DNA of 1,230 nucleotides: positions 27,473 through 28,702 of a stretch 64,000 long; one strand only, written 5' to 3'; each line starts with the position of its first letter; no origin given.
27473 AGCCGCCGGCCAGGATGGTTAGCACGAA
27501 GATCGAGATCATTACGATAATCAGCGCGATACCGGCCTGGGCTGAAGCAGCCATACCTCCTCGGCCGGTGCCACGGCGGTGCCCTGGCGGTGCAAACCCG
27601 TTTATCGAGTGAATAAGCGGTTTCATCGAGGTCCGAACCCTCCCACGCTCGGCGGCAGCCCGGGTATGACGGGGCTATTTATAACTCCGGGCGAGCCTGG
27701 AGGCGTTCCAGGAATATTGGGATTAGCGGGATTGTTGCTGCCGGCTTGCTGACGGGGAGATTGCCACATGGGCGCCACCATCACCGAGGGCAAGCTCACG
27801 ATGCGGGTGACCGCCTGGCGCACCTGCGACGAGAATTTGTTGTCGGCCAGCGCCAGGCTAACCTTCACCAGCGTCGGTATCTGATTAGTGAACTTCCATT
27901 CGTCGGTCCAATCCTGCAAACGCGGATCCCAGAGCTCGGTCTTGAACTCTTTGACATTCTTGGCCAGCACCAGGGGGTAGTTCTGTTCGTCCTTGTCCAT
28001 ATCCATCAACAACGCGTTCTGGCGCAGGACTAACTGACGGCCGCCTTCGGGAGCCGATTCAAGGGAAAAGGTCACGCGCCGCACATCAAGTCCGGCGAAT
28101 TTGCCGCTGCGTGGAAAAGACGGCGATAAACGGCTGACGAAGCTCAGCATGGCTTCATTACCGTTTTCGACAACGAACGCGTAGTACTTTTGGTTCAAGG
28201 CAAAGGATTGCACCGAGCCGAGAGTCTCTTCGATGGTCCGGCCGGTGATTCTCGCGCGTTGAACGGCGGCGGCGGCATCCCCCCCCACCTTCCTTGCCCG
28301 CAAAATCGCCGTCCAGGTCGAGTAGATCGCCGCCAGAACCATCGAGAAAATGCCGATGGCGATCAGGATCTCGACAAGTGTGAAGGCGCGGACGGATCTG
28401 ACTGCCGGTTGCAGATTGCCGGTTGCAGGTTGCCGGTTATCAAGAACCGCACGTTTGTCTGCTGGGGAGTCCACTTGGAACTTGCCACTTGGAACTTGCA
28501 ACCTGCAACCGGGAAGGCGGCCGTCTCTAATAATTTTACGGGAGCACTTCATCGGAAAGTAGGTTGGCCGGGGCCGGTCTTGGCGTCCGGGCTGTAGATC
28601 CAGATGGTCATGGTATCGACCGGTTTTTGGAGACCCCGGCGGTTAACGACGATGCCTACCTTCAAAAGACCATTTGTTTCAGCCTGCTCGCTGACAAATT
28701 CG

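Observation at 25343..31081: Atypical translationally coupled gspF-H-I-J-K pseudopilin operon: every pseudopilin has a >50-aa N-terminal extension and Ala (not Gly) at -1 of the prepilin motif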

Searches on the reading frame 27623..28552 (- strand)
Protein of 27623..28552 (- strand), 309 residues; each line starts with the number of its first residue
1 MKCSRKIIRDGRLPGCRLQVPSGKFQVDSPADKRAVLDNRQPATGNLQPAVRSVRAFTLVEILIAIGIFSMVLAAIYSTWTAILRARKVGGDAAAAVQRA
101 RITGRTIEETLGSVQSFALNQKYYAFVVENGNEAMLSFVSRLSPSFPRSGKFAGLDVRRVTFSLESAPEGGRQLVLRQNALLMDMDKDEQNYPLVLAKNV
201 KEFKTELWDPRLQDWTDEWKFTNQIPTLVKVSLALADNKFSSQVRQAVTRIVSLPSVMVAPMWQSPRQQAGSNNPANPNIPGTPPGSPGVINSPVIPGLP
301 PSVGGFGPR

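Call 5: search_protein_families(library=pfam, proteins=[window:27623-28552:-], max_evalue=0.1)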
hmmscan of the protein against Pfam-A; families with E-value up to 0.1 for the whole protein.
window:27623-28552:- (309 aa): 1 family
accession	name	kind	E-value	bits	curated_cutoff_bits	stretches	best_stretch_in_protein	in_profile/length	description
PF07963.17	N_methyl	-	2.3e-06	27.4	21.2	1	52-77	2-27/27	Prokaryotic N-terminal methylation motif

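Call 6: search_protein_families(library=ncbifam, proteins=[window:27623-28552:-], max_evalue=0.1)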
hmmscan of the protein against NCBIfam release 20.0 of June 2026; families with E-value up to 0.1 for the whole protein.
window:27623-28552:- (309 aa): 8 families
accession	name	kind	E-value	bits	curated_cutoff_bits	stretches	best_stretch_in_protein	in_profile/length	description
TIGR01711.1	gspJ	equivalog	3.5e-08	33.5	64.85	1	56-237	2-181/192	type II secretion system minor pseudopilin GspJ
NF041013.1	T4P_ComGE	equivalog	1.7e-05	24.8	49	1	53-118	2-68/83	competence type IV pilus minor pilin ComGE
TIGR02532.1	IV_pilin_GFxxxE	domain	0.00033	20.4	16.3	1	55-77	2-24/24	prepilin-type N-terminal cleavage/methylation domain-containing protein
NF006453.0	PRK08808.1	equivalog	0.00085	18.4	295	1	54-236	6-190/211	type II secretion system protein J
TIGR01707.1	gspI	equivalog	0.0009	19.7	44.35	1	57-85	2-30/101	type II secretion system minor pseudopilin GspI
NF041002.1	pilin_ComGF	equivalog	0.022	15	80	1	55-78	2-25/139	competence type IV pilus minor pilin ComGF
TIGR02599.1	TIGR02599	subfamily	0.037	13.3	256.5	1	56-133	1-74/361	Verru_Chthon cassette protein C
TIGR02596.1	TIGR02596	subfamily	0.049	13.7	70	1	57-94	1-38/196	Verru_Chthon cassette protein D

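Call 7: find_homologous_proteins(query=window:27623-28552:-, max_evalue=0.001)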
Query window:27623-28552:- (309 aa): 1069 proteins with E <= 0.001 among 3561 candidates; the best 120 are listed.
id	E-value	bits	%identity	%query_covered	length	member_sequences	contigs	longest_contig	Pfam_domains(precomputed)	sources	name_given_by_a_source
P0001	1.2e-200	683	100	100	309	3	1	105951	PF07963.18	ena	-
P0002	4.5e-158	544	86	98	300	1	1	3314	PF07963.18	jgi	jgi:type II secretion system protein J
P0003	9.1e-143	493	80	95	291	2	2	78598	PF07963.18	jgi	jgi:type II secretion system protein J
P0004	1.3e-131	457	79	87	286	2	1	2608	PF11612.15,PF07963.18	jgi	jgi:type II secretion system protein J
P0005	6.7e-131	454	82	82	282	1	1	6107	PF11612.15,PF07963.18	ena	-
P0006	5.0e-130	452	78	87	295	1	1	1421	PF11612.15,PF07963.18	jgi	jgi:type II secretion system protein J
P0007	1.3e-128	447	80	82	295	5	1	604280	PF11612.15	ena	-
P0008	1.7e-128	447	79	82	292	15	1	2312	PF11612.15,PF07963.18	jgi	jgi:general secretion pathway protein J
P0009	1.8e-127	443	78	81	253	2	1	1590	PF11612.15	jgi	jgi:type II secretion system protein J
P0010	2.5e-124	433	77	84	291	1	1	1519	PF11612.15,PF07963.18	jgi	jgi:type II secretion system protein J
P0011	1.1e-123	431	72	94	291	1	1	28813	PF11612.15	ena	-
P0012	6.7e-123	428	79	82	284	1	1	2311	PF11612.15,PF07963.18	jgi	jgi:type II secretion system protein J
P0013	2.0e-122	427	75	82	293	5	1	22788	PF11612.15,PF07963.18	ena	-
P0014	2.3e-122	426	81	75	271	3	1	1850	PF11612.15,PF07963.18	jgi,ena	-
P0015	5.1e-122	425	78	83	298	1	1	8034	PF11612.15,PF07963.18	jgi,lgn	jgi:type II secretion system protein J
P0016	5.2e-122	425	76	86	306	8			PF11612.15,PF07963.18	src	-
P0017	5.7e-122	425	70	94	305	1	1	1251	PF11612.15,PF07963.18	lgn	-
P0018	6.9e-122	425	77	85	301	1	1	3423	PF11612.15,PF07963.18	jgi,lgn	jgi:type II secretion system protein J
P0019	1.2e-121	424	80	82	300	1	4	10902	PF11612.15,PF07963.18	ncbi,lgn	-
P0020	3.6e-121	422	79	81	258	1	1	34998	PF11612.15,PF07963.18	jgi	jgi:type II secretion system protein J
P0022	7.8e-121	421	70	94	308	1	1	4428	PF11612.15,PF07963.18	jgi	jgi:type II secretion system protein J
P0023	1.6e-119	417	81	77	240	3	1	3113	PF11612.15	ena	-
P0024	6.4e-119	415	74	81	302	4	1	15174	PF11612.15,PF07963.18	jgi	-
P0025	1.3e-118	414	74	82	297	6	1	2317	PF11612.15,PF07963.18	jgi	jgi:type II secretion system protein J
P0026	7.7e-118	412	75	84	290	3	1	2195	PF11612.15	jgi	jgi:type II secretion system protein J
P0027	1.0e-116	408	76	84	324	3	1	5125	PF11612.15,PF07963.18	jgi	-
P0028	2.8e-116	406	78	77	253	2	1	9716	PF11612.15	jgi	jgi:hypothetical protein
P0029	3.8e-116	406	76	80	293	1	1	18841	PF11612.15,PF07963.18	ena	-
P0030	1.6e-115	404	72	80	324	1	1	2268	PF11612.15,PF07963.18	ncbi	-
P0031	6.1e-115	402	77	79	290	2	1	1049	PF11612.15,PF07963.18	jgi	-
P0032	1.8e-114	400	71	88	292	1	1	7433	PF11612.15,PF07963.18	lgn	-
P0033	3.5e-114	400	73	84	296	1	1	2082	PF11612.15,PF07963.18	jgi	jgi:type II secretion system protein J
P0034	6.5e-114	399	73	86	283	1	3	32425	PF11612.15,PF07963.18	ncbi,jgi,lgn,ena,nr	ncbi:MAG TPA: prepilin-type N-terminal cleavage/methylation domain-containing protein [Verrucomicrob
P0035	7.8e-114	398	73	79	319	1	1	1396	PF11612.15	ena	-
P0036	1.7e-113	397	75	80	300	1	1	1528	PF11612.15,PF07963.18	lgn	-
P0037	1.1e-112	395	75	81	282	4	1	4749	PF11612.15,PF07963.18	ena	-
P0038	2.9e-112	393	73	85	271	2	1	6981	PF11612.15,PF07963.18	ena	-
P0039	1.4e-111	391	77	80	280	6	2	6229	PF11612.15,PF07963.18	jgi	jgi:type II secretion system protein J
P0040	2.3e-110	387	75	79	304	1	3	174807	PF11612.15,PF07963.18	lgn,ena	-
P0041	4.1e-110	386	74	77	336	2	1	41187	PF11612.15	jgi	jgi:type II secretion system protein J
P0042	1.9e-109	384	77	76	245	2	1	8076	PF11612.15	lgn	-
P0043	5.8e-108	379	79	70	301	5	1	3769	PF11612.15,PF07963.18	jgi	-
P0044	1.4e-107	378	73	80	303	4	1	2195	PF11612.15,PF07963.18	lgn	-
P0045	1.1e-105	372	77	74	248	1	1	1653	PF11612.15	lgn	-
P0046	2.3e-105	371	70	77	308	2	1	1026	PF11612.15,PF07963.18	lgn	-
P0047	2.7e-105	370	70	79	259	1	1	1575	PF11612.15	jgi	jgi:type II secretion system protein J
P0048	1.4e-102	361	72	79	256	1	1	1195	PF11612.15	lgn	-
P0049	3.1e-102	360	74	72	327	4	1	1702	PF11612.15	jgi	jgi:type II secretion system protein J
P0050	3.3e-102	360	66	81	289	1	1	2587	PF11612.15,PF07963.18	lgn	-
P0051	6.9e-102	359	71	77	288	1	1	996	PF11612.15,PF07963.18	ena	-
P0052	1.7e-101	358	69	79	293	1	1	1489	PF11612.15,PF07963.18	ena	-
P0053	2.1e-101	358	70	81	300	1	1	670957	PF11612.15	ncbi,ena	-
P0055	6.3e-100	353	72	74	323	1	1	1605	PF11612.15,PF07963.18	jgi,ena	-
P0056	9.5e-100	352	67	80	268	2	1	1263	PF11612.15,PF07963.18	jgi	jgi:type II secretion system protein J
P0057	1.3e-99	352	68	81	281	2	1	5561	PF11612.15,PF07963.18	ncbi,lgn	-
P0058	1.9e-99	351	67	82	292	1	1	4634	PF11612.15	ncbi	-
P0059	2.9e-99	351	64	83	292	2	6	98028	PF11612.15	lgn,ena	-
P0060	3.0e-99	350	73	71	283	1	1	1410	PF11612.15,PF07963.18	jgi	-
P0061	4.4e-99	350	67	82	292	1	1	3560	PF11612.15,PF07963.18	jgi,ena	-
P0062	4.6e-99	350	70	74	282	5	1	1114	PF11612.15,PF07963.18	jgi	jgi:type II secretion system protein J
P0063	1.3e-98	348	67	80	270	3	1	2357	PF11612.15,PF07963.18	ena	-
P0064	1.4e-98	348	72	75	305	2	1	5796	PF11612.15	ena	-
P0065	1.7e-98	348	70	76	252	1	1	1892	PF11612.15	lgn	-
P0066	2.2e-98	348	73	69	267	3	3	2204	PF11612.15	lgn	-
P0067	2.3e-98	348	73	74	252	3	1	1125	PF11612.15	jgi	jgi:type II secretion system protein J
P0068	2.8e-98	347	63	83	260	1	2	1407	PF11612.15,PF07963.18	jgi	-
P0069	4.2e-98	347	61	94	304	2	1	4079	PF11612.15,PF07963.18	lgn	-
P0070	1.3e-97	345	65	82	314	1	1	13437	PF11612.15,PF07963.18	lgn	-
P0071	3.0e-97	344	67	79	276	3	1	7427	PF11612.15,PF07963.18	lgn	-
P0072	3.6e-97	344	69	70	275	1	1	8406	PF11612.15,PF07963.18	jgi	jgi:type II secretion system protein J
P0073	6.2e-97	343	68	81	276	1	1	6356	PF11612.15,PF07963.18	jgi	jgi:type II secretion system protein J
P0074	7.2e-97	343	70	75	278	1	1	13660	PF11612.15,PF07963.18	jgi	jgi:type II secretion system protein J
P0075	7.6e-97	343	69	79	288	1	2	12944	PF11612.15,PF07963.18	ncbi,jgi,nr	ncbi:MAG TPA: type II secretion system protein GspJ [Candidatus Limnocylindrales bacterium]|jgi:type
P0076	1.1e-96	342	67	83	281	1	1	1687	PF11612.15,PF07963.18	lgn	-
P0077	1.3e-96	342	64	81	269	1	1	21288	PF11612.15,PF07963.18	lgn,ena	-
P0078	1.4e-96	342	69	72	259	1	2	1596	PF11612.15,PF07963.18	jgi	jgi:type II secretion system protein J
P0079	1.5e-96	342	68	77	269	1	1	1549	PF11612.15,PF07963.18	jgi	jgi:general secretion pathway protein J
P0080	2.1e-96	341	72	72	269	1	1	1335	PF11612.15,PF07963.18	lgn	-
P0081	2.6e-96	341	63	83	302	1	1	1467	PF11612.15,PF07963.18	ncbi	-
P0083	3.6e-96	340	65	81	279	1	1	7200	PF11612.15,PF07963.18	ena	-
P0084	3.9e-96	340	66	82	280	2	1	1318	PF11612.15,PF07963.18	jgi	-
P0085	8.5e-96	339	72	72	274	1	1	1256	PF11612.15,PF07963.18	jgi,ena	-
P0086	1.6e-95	338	62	84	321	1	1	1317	PF11612.15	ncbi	-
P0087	1.8e-95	338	73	69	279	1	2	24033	PF11612.15,PF07963.18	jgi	jgi:general secretion pathway protein J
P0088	2.2e-95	338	71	72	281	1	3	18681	PF11612.15,PF07963.18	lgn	-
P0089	2.4e-95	338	66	76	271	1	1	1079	PF11612.15,PF07963.18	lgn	-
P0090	2.7e-95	338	78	66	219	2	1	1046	PF11612.15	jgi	-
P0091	3.9e-95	337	66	77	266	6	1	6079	PF11612.15,PF07963.18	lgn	-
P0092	5.4e-95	337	67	79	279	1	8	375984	PF11612.15,PF07963.18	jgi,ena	jgi:general secretion pathway protein J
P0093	6.9e-95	336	79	64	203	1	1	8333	PF11612.15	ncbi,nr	ncbi:MAG TPA: type II secretion system protein GspJ, partial [Patescibacteria group bacterium]|nr:ty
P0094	7.0e-95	336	68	78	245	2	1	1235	PF11612.15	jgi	-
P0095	9.3e-95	336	71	68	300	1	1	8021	PF11612.15,PF07963.18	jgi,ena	-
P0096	9.9e-95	336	66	81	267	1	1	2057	PF11612.15,PF07963.18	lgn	-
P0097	1.9e-94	335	74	71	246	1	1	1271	PF11612.15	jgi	jgi:type II secretion system protein J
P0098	3.1e-94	334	72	69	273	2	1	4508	PF11612.15,PF07963.18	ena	-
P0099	3.8e-94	334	61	82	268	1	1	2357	PF11612.15,PF07963.18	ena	-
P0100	6.2e-94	333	65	70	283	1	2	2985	PF11612.15,PF07963.18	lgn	-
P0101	7.1e-94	333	67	77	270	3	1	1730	PF11612.15,PF07963.18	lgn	-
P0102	1.6e-93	332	60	82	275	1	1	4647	PF11612.15,PF07963.18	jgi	jgi:prepilin-type N-terminal cleavage/methylation domain-containing protein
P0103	6.5e-93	330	64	82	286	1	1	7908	PF11612.15,PF07963.18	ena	-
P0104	1.0e-92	329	68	69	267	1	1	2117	PF11612.15,PF07963.18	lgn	-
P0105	1.2e-92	329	58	88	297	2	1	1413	PF11612.15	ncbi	-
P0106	1.2e-92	329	66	78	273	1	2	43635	PF11612.15,PF07963.18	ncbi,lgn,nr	ncbi:MAG TPA: prepilin-type N-terminal cleavage/methylation domain-containing protein [Verrucomicrob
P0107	1.3e-92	329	65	78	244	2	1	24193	PF11612.15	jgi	-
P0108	1.6e-92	328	72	68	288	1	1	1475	PF11612.15,PF07963.18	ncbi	-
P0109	1.9e-92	328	57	91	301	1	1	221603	PF11612.15,PF07963.18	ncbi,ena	-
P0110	4.0e-92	327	58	85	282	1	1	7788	PF11612.15,PF07963.18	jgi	jgi:prepilin-type N-terminal cleavage/methylation domain-containing protein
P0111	6.6e-92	326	63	78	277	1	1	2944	PF11612.15,PF07963.18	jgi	jgi:general secretion pathway protein J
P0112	7.9e-92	326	68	71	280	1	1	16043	PF11612.15,PF07963.18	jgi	jgi:type II secretion system protein J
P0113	8.0e-92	326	63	87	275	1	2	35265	PF11612.15,PF07963.18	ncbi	-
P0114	1.0e-91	326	67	73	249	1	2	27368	PF11612.15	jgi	-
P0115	3.0e-91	324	73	66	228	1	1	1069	PF11612.15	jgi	jgi:hypothetical protein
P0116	3.8e-91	324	62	80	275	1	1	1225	PF11612.15,PF07963.18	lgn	-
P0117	6.8e-91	323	68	72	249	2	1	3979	PF11612.15,PF07963.18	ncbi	-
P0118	7.3e-91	323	63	81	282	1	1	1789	PF11612.15,PF07963.18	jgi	jgi:general secretion pathway protein J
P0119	1.2e-90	322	62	81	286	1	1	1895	PF11612.15,PF07963.18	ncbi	-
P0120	1.5e-90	322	62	82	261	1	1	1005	PF11612.15,PF07963.18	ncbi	-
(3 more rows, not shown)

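Call 12: find_related_loci(query=A1, collection=genome_contigs, flank=6000)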
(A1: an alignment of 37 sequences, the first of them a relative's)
Query A1 (309 aa) in genome_contigs; peptide patterns used: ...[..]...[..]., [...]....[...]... (x = any residue, [..] = any of these).
600 stretches matched a pattern (row limit reached: there are more); 77 encode a relative of the query (tblastn E <= 1e-3); 77 distinct loci.
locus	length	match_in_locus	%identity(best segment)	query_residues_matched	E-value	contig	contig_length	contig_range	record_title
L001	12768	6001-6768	60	52-300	5e-91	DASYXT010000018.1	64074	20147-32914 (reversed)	MAG TPA_asm: Verrucomicrobiia bacterium isolate SMAG_U6315 k141_1045778, whole genome shotgun sequence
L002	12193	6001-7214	62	36-277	6e-88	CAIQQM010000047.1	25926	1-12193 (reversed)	MAG: uncultured Verrucomicrobia bacterium isolate AlinenSediments_bin-4991 genome assembly, contig: bin-4991:047/312, wh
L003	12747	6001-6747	56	46-304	9e-87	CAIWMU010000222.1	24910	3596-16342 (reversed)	MAG: uncultured Verrucomicrobia subdivision 3 bacterium isolate Loclat_bin-04207 genome assembly, contig: bin-04207:222/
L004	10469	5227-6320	63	44-267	4e-84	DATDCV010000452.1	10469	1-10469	MAG TPA_asm: Verrucomicrobiia bacterium isolate SMAG_U157 k141_26988, whole genome shotgun sequence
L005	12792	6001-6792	55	15-266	2e-80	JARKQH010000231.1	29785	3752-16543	MAG: Verrucomicrobiota bacterium isolate Reactor_maxbin.083 k141_657911, whole genome shotgun sequence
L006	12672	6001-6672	61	46-266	1e-78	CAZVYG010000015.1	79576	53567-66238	MAG TPA_asm: uncultured Verrucomicrobiota bacterium isolate binchicken_co107_410 genome assembly, contig: NODE_765_lengt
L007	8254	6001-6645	57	57-269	3e-73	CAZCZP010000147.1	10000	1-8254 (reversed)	MAG TPA_asm: uncultured Bifidobacteriaceae bacterium isolate SRP237561_co1_88 genome assembly, contig: NODE_13099_length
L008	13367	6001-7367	52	37-266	2e-72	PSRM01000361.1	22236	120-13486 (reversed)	MAG: Verrucomicrobia bacterium isolate Amazon FNV 2010 0 4 contig_75_15996785_length_22236_multi_8_in_1_out_1, whole gen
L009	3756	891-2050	52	6-266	2e-72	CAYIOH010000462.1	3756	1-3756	MAG TPA_asm: uncultured Bifidobacteriaceae bacterium isolate ERP119705_co25_34 genome assembly, contig: NODE_38965_lengt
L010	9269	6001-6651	54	52-264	7e-69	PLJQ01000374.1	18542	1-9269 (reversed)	MAG: Limisphaerales bacterium isolate palsa_1396 73.20110800_P1M.49_contig_18669, whole genome shotgun sequence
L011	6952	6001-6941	55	56-236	8e-64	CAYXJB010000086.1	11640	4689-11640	MAG TPA_asm: uncultured Verrucomicrobiota bacterium isolate binchicken_co30_150 genome assembly, contig: NODE_3580_lengt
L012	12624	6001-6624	46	55-259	4e-57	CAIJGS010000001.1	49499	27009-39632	MAG: uncultured Verrucomicrobia subdivision 3 bacterium isolate Umea2p1_bin-1422 genome assembly, contig: bin-1422:001/3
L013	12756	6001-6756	40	52-304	5e-48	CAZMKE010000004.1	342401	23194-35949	MAG TPA_asm: uncultured Verrucomicrobiota bacterium isolate SRP262948_co1_106 genome assembly, contig: NODE_14_length_34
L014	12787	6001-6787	66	42-299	9e-64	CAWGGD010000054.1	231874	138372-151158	MAG: uncultured Verrucomicrobiae bacterium isolate MFD02979.bin.4.344 genome assembly, contig: contig_88396, whole genom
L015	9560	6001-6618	41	56-259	2e-44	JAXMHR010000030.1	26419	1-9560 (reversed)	MAG: Verrucomicrobiota bacterium isolate STL-VER9 C2.24.fa-30, whole genome shotgun sequence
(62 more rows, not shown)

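Call 16: find_related_loci(query=A1, collection=metagenome_contigs, flank=4000)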
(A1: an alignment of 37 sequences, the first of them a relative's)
Query A1 (309 aa) in metagenome_contigs; peptide patterns used: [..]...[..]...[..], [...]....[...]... (x = any residue, [..] = any of these).
600 stretches matched a pattern (row limit reached: there are more); 21 encode a relative of the query (tblastn E <= 1e-3); 21 distinct loci.
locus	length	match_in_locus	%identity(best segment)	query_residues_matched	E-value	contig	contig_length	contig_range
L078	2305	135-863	60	51-289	4e-96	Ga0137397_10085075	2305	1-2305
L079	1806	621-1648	57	47-302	5e-90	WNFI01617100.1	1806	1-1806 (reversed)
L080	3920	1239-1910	54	48-267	6e-72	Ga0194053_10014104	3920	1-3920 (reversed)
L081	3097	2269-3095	68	19-152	2e-41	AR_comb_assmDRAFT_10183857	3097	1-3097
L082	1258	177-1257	50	52-148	9e-12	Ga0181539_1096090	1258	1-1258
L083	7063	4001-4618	24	55-239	1e-10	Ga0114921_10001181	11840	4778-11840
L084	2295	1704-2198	26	56-220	6e-10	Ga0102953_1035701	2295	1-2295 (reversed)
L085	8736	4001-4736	35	30-140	3e-9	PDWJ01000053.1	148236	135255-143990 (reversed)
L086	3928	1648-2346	26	57-298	8e-9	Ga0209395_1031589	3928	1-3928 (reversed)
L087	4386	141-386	35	3-77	2e-8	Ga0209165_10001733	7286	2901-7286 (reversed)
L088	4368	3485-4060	27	56-235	4e-7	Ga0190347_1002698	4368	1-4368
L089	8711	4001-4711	24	23-250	5e-7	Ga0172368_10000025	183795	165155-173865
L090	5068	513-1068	44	48-107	2e-6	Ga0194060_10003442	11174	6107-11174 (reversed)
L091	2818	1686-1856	35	55-107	3e-6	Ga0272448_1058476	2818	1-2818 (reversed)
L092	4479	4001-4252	33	56-139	8e-6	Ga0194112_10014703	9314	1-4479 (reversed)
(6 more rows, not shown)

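Call 17: find_encoding_contigs(protein=P0001, flank=10000, max_places=3)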
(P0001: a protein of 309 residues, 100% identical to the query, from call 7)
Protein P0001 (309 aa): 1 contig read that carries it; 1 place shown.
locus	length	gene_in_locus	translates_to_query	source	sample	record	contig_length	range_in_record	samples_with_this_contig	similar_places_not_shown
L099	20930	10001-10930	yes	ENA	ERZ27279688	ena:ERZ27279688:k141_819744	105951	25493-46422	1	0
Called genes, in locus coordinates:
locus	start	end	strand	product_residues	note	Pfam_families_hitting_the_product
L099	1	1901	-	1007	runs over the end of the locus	PF01734:Patatin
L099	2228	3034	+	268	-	-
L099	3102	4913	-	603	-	PF01145:Band_7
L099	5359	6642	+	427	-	PF00890:FAD_binding_2, PF01266:DAO (faint), PF03486:HI0933_like, PF07992:Pyr_redox_2 (faint), PF22780:HI0933_like_1st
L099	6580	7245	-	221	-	PF00775:Dioxygenase_C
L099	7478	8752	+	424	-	PF28597:T2SSF_N, PF00482:T2SSF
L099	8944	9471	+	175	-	-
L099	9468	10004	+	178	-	-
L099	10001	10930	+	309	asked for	PF07963:N_methyl (weak)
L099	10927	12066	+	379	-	PF21687:T2SSK_1st, PF03934:T2SSK (weak), PF12836:HHH_3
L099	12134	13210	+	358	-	-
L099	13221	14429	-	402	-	PF03453:MoeA_N, PF00994:MoCF_biosynth, PF03454:MoeA_C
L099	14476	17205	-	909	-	PF23393:Beta-prop_WDR90_POC16_2nd (faint), PF21783:YNCE (faint), PF08450:SGL (faint), PF10282:Lactonase (faint), PF25174:Beta-prop_THOC3 (weak), PF04185:Phosphoesterase (weak)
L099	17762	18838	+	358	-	PF00696:AA_kinase, PF01472:PUA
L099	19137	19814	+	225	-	PF03819:MazG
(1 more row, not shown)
